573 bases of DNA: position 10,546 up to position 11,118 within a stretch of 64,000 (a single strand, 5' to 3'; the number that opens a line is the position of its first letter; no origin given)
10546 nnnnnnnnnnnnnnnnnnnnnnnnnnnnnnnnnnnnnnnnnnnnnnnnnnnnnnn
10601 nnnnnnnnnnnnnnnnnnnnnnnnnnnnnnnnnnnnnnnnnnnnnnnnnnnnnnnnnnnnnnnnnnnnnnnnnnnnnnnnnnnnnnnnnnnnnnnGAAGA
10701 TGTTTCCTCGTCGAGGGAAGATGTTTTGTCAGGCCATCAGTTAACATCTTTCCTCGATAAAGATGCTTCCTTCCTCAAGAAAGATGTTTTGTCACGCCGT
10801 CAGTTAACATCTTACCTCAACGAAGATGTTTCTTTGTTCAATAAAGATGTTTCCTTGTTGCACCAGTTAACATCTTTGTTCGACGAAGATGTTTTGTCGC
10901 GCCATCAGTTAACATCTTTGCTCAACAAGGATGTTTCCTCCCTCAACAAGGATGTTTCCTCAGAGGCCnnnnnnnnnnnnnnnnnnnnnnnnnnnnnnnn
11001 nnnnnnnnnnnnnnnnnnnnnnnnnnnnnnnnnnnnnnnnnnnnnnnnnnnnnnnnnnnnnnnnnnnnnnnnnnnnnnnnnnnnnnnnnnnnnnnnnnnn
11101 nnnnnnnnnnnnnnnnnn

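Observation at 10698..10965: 21-bp-phased array of nine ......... motifs with four 33-bp palindromes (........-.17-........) in an AT-rich stretch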

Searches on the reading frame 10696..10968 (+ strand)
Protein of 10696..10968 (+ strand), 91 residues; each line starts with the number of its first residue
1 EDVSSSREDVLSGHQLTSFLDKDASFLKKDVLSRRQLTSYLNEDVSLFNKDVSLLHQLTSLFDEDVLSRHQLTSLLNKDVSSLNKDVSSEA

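Call 74: find_homologous_proteins(query=A6, max_evalue=0.001)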
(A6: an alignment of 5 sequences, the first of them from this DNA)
Query A6 (5 sequences) (91 aa, profile of the alignment): 3 proteins with E <= 0.001 among 8000 candidates.
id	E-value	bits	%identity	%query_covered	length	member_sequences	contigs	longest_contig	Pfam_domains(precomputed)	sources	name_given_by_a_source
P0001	7.5e-36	140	100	100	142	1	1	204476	-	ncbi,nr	ncbi:MAG: hypothetical protein HZC54_02610 [Verrucomicrobia bacterium]|nr:hypothetical protein [Verr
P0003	1.8e-33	133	56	96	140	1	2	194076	-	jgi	jgi:predicted butyrate kinase (DUF1464 family)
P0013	1.1e-17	82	40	77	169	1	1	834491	-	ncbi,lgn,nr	ncbi:MAG: hypothetical protein HZC54_10720 [Verrucomicrobia bacterium]|nr:hypothetical protein [Verr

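Call 76: find_encoding_contigs(protein=P0013, flank=8000, max_places=4)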
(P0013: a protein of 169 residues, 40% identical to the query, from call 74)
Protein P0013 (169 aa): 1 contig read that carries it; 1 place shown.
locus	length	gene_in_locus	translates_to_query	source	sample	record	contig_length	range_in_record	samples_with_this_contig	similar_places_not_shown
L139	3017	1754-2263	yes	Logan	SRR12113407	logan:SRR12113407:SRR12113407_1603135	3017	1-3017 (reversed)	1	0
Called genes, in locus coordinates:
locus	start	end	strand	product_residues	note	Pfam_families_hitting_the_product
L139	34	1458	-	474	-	-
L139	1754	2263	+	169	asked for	-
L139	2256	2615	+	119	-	-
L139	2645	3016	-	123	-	?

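Call 86: search_protein_families(library=pfam, proteins=[P0013], max_evalue=0.01)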
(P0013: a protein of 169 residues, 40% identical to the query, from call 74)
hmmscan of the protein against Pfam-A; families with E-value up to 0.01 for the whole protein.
P0013 (169 aa): 0 families
